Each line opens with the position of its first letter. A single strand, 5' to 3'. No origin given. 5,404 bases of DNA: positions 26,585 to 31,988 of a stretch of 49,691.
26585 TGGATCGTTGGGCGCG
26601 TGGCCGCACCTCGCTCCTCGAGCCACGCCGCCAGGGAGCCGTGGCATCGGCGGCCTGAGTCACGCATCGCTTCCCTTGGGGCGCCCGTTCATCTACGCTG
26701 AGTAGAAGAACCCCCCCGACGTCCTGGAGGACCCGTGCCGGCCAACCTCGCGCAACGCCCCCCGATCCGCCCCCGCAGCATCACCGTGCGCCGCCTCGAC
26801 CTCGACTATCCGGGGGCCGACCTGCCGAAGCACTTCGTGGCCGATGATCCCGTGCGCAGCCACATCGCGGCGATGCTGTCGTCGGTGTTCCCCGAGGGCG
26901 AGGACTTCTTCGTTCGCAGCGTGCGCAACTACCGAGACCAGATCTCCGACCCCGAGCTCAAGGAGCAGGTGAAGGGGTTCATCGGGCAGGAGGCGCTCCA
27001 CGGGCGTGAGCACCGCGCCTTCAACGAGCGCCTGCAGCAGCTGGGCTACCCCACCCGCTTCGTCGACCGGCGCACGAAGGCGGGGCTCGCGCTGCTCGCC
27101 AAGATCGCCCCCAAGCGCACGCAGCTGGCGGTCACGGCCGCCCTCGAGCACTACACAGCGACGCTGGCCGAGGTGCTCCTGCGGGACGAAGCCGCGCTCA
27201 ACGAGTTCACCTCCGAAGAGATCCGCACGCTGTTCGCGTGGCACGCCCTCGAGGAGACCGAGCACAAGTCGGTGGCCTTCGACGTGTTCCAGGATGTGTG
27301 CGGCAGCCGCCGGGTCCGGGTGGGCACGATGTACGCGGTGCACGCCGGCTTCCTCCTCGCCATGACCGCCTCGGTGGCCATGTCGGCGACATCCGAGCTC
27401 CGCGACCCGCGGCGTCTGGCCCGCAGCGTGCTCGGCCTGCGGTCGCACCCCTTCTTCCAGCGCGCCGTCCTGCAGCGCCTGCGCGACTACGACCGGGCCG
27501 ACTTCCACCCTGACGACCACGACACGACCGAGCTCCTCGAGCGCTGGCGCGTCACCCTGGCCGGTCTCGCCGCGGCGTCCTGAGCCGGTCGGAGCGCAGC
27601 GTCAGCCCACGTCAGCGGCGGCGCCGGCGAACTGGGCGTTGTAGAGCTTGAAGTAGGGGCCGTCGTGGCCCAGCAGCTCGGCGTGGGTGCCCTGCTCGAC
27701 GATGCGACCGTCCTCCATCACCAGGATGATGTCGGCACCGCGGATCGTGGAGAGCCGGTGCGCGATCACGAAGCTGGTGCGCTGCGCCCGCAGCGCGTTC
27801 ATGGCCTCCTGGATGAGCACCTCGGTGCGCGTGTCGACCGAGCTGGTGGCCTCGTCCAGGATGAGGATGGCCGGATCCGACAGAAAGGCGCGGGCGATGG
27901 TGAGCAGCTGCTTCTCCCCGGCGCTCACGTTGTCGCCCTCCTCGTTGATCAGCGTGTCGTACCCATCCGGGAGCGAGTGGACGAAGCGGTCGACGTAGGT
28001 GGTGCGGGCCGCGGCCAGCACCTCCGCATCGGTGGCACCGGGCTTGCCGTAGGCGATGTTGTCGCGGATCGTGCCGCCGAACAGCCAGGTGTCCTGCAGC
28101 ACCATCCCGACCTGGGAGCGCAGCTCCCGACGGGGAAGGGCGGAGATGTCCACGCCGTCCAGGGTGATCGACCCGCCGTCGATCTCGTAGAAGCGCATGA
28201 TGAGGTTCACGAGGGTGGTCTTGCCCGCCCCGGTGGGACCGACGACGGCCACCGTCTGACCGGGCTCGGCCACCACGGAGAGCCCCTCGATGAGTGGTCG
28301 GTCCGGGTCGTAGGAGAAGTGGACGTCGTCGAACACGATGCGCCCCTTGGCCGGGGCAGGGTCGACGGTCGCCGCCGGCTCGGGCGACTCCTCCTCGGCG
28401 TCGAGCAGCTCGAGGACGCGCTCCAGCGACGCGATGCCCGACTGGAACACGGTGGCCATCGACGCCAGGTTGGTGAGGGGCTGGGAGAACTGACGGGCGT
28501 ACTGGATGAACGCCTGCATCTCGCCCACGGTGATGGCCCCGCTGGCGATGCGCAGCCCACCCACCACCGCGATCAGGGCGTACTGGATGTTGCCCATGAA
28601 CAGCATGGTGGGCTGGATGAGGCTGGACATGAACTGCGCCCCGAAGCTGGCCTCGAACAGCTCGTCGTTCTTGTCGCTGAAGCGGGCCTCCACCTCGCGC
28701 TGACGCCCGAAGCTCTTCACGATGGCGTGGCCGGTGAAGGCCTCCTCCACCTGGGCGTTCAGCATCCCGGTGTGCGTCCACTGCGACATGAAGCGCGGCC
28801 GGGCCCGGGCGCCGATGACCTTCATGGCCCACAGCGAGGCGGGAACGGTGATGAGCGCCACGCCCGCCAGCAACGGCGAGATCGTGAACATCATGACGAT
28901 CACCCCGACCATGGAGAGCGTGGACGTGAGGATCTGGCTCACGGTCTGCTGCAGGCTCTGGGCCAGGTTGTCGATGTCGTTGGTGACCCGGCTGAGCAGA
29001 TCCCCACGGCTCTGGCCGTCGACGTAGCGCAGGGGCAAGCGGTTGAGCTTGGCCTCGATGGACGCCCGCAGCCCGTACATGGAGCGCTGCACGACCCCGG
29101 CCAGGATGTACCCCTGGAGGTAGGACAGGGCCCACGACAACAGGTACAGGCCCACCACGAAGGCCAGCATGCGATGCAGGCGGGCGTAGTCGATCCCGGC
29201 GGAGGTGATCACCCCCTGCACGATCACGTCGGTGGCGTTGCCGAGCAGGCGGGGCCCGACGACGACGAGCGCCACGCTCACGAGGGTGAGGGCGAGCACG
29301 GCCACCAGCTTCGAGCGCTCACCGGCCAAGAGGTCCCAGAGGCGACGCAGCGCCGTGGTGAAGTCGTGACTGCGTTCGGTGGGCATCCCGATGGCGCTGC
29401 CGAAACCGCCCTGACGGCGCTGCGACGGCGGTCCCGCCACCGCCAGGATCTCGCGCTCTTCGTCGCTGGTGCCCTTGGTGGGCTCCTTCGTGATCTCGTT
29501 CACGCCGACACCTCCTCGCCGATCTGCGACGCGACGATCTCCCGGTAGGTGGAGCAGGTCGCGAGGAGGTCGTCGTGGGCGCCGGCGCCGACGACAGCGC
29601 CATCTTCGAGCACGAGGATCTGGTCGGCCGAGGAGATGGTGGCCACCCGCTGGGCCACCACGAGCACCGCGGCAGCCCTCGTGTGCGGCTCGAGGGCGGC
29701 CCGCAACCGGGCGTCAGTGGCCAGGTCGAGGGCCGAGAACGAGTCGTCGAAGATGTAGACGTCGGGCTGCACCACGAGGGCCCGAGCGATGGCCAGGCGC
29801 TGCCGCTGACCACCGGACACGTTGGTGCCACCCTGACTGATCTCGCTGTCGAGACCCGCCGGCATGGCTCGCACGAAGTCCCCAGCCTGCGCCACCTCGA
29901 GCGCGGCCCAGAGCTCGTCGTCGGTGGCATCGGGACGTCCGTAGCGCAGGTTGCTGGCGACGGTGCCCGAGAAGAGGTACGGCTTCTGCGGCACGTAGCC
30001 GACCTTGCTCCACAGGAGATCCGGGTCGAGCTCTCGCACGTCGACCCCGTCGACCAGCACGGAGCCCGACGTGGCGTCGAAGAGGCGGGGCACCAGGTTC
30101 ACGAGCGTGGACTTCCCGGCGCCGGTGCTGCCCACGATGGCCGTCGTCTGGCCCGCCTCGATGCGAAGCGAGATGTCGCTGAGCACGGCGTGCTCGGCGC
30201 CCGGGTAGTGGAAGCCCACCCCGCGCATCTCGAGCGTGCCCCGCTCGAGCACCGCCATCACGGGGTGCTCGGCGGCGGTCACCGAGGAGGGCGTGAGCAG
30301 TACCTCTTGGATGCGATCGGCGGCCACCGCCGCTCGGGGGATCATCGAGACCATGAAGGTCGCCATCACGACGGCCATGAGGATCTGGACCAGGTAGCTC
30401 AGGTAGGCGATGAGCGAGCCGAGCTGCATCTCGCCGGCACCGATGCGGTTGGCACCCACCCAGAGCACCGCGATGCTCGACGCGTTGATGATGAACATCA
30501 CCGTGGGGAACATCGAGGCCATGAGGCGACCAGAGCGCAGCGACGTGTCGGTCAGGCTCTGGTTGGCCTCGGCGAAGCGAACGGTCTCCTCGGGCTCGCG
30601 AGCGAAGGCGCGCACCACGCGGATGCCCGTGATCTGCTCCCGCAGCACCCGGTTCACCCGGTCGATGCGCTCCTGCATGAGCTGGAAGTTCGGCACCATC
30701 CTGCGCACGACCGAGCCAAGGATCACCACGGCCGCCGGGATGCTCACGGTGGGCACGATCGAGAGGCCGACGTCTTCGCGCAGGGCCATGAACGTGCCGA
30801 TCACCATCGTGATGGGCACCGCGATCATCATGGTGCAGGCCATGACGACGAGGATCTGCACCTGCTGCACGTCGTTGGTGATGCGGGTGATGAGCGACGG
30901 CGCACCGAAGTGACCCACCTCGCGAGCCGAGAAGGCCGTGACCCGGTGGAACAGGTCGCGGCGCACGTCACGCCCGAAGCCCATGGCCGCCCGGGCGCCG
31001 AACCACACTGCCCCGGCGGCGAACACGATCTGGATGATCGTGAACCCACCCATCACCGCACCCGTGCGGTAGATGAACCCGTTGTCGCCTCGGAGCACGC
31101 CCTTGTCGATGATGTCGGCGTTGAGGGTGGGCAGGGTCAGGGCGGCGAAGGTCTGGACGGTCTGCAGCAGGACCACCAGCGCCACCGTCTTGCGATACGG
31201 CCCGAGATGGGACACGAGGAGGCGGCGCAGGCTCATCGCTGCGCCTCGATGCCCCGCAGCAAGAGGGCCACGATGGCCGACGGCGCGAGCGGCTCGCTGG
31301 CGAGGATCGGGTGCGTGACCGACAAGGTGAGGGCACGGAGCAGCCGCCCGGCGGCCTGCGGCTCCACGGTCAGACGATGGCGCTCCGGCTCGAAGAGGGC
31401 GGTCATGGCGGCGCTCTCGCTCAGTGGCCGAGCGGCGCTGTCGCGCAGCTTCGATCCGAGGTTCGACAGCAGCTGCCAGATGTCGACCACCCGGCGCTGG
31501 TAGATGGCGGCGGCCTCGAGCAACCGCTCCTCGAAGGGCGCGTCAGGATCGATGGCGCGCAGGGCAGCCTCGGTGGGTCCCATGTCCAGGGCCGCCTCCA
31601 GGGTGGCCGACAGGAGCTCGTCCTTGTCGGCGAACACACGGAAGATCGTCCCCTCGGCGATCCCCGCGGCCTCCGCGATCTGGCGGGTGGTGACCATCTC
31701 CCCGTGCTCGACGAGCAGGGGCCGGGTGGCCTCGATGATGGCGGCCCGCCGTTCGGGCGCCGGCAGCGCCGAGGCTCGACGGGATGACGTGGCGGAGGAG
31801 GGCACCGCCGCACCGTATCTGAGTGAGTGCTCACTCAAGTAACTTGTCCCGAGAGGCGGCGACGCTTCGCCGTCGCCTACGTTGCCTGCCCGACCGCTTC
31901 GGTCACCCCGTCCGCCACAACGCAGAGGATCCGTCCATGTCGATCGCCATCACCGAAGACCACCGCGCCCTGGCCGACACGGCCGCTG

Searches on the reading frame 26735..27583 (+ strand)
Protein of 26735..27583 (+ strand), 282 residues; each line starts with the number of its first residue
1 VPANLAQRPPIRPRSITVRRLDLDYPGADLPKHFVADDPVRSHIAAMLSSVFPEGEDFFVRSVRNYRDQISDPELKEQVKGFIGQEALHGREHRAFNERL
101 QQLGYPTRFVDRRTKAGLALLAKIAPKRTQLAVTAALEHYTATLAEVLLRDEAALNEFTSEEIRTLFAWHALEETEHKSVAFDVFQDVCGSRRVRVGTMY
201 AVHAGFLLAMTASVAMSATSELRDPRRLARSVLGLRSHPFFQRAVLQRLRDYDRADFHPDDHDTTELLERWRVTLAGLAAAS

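Call 36: search_protein_families(library=pfam, proteins=[window:26735-27583:+])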
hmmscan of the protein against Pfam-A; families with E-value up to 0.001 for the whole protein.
window:26735-27583:+ (282 aa): 1 family
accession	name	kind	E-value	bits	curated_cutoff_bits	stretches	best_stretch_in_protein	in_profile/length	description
PF10118.14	Metal_hydrol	-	3.2e-77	260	33.2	1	18-263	2-247/247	Predicted metal-dependent hydrolase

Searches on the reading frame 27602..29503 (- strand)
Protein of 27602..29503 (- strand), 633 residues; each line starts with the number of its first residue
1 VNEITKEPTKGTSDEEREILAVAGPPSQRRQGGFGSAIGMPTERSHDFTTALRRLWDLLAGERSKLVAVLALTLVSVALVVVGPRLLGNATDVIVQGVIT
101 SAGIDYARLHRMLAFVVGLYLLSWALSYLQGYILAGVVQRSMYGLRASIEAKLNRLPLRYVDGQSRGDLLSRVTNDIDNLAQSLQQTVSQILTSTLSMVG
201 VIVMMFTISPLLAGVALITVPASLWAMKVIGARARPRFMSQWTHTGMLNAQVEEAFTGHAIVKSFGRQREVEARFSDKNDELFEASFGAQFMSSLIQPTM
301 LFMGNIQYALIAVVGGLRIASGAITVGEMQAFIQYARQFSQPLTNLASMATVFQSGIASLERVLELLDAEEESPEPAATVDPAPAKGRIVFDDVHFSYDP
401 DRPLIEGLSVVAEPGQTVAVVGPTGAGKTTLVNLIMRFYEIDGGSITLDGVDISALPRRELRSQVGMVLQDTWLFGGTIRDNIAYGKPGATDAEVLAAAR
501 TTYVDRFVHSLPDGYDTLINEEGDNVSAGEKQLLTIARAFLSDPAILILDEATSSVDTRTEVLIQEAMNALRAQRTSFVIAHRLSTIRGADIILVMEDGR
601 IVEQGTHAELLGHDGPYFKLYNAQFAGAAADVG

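Call 36: search_protein_families(library=pfam, proteins=[window:27602-29503:-])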
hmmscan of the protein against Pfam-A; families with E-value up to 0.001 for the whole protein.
window:27602-29503:- (633 aa): 6 families
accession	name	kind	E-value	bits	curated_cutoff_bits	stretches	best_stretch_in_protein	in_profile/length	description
PF00664.28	ABC_membrane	-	1.1e-50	173.3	28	1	67-343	2-274/274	ABC transporter transmembrane region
PF00005.33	ABC_tran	-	8.2e-29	101.4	25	1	406-554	2-137/137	ABC transporter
PF13191.12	AAA_16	-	0.00015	22.8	32.6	1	413-573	21-161/167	AAA ATPase domain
PF13401.12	AAA_22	-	0.0002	22.1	27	0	417-573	7-106/130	AAA domain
PF13604.12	AAA_30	-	0.00068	19.9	27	0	410-467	13-47/191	AAA domain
PF00270.35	DEAD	-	0.00091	19.4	26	0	414-572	13-146/167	DEAD/DEAH box helicase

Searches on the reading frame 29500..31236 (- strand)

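Call 36: search_protein_families(library=pfam, proteins=[window:29500-31236:-])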
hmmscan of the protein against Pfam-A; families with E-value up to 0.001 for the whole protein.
window:29500-31236:- (578 aa): 3 families
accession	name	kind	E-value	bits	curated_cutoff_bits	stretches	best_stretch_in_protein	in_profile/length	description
PF00664.28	ABC_membrane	-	2.1e-40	139.6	28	1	19-289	2-274/274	ABC transporter transmembrane region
PF00005.33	ABC_tran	-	2.3e-28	100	25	1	352-500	1-136/137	ABC transporter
PF03193.22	RsgA_GTPase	-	0.00056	20.2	30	0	347-382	91-126/174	RsgA GTPase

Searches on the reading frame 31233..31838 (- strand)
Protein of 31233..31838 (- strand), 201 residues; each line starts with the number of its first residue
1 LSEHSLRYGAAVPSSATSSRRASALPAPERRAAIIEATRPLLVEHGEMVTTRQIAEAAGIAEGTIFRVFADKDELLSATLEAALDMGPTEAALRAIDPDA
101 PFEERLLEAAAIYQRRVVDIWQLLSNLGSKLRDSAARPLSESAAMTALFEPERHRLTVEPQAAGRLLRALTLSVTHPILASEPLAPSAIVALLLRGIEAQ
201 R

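Call 36: search_protein_families(library=pfam, proteins=[window:31233-31838:-])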
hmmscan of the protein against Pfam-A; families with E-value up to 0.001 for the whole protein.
window:31233-31838:- (201 aa): 1 family
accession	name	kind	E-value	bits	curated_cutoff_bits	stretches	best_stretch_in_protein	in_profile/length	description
PF00440.29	TetR_N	-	6.3e-11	42.3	24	1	34-78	1-46/47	Bacterial regulatory proteins, tetR family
